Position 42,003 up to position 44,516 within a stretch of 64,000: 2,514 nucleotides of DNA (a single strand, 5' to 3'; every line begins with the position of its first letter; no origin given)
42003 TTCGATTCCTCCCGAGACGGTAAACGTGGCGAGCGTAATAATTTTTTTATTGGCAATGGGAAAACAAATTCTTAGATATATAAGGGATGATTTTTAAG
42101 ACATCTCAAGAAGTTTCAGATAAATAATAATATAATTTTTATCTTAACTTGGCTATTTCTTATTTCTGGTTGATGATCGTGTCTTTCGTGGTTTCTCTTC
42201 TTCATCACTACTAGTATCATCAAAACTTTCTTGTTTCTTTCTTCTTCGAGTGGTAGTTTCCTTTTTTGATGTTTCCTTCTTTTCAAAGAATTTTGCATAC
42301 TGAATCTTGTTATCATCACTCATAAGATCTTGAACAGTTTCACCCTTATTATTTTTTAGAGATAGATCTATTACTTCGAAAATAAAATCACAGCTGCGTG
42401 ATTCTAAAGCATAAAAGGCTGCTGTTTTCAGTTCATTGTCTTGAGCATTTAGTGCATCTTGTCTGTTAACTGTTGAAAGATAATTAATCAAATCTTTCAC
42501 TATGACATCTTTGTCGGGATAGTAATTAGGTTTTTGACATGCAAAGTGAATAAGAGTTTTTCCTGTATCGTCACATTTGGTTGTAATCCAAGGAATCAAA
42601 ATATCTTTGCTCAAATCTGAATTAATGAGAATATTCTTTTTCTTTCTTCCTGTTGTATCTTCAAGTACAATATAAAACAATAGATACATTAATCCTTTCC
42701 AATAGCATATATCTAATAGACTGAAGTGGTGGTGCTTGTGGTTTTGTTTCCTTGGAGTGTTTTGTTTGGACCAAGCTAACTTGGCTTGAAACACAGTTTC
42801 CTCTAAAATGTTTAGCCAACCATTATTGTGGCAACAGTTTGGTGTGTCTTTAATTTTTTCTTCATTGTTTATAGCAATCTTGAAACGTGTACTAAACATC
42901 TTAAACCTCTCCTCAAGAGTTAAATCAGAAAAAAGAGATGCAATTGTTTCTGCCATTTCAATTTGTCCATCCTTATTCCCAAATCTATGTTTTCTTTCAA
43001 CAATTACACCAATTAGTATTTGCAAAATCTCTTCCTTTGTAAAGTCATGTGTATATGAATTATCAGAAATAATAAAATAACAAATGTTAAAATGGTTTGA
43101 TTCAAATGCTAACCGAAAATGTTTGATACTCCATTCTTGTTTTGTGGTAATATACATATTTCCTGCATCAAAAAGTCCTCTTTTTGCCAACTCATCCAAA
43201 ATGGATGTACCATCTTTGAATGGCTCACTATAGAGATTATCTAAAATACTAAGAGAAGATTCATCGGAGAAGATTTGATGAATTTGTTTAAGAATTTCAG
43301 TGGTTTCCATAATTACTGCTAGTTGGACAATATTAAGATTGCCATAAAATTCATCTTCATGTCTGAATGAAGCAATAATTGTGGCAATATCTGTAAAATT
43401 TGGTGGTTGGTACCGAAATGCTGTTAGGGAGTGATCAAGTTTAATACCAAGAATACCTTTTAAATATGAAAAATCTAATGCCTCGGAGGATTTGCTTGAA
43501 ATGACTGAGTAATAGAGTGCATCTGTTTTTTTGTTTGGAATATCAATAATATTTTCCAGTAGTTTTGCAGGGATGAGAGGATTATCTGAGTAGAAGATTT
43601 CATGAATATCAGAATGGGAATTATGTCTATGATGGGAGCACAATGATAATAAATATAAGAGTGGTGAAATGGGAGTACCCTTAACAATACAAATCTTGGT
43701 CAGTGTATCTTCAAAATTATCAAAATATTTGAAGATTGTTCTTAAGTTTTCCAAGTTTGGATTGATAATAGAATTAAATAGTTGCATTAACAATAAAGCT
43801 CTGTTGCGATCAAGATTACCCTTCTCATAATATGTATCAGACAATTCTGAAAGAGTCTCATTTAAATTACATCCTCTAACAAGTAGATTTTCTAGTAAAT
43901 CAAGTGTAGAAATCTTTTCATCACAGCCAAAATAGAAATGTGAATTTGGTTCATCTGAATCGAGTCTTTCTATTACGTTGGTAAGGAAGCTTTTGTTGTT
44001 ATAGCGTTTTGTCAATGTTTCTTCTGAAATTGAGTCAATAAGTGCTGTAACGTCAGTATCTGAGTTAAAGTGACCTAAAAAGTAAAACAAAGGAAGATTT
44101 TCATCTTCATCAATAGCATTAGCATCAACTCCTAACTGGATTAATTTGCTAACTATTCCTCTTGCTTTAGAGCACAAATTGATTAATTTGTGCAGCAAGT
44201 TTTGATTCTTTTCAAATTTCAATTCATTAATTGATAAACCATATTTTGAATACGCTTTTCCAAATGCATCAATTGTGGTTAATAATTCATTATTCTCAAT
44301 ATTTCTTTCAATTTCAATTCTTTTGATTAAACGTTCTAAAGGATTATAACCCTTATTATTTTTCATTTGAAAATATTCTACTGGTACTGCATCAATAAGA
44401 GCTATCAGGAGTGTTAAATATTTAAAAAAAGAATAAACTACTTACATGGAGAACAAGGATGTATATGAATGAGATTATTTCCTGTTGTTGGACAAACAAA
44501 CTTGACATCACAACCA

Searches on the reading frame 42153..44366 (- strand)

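Call 4: search_protein_families(library=pfam, proteins=[window:42153-44366:-], max_evalue=1)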
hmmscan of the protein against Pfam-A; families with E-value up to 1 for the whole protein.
window:42153-44366:- (737 aa): 4 families
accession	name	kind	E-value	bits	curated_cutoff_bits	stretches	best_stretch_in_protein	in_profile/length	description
PF13637.12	Ank_4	-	0.0094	16.7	22.7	0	73-98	14-39/50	Ankyrin repeats (many copies)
PF13606.12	Ank_3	-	0.041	14.9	22.3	0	602-630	2-25/30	Ankyrin repeat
PF10998.14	DUF2838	-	0.048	14.3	25.2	1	543-570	47-74/111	Protein of unknown function (DUF2838)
PF04059.18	RRM_2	-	0.09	13.5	25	0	273-303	6-36/97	RNA recognition motif 2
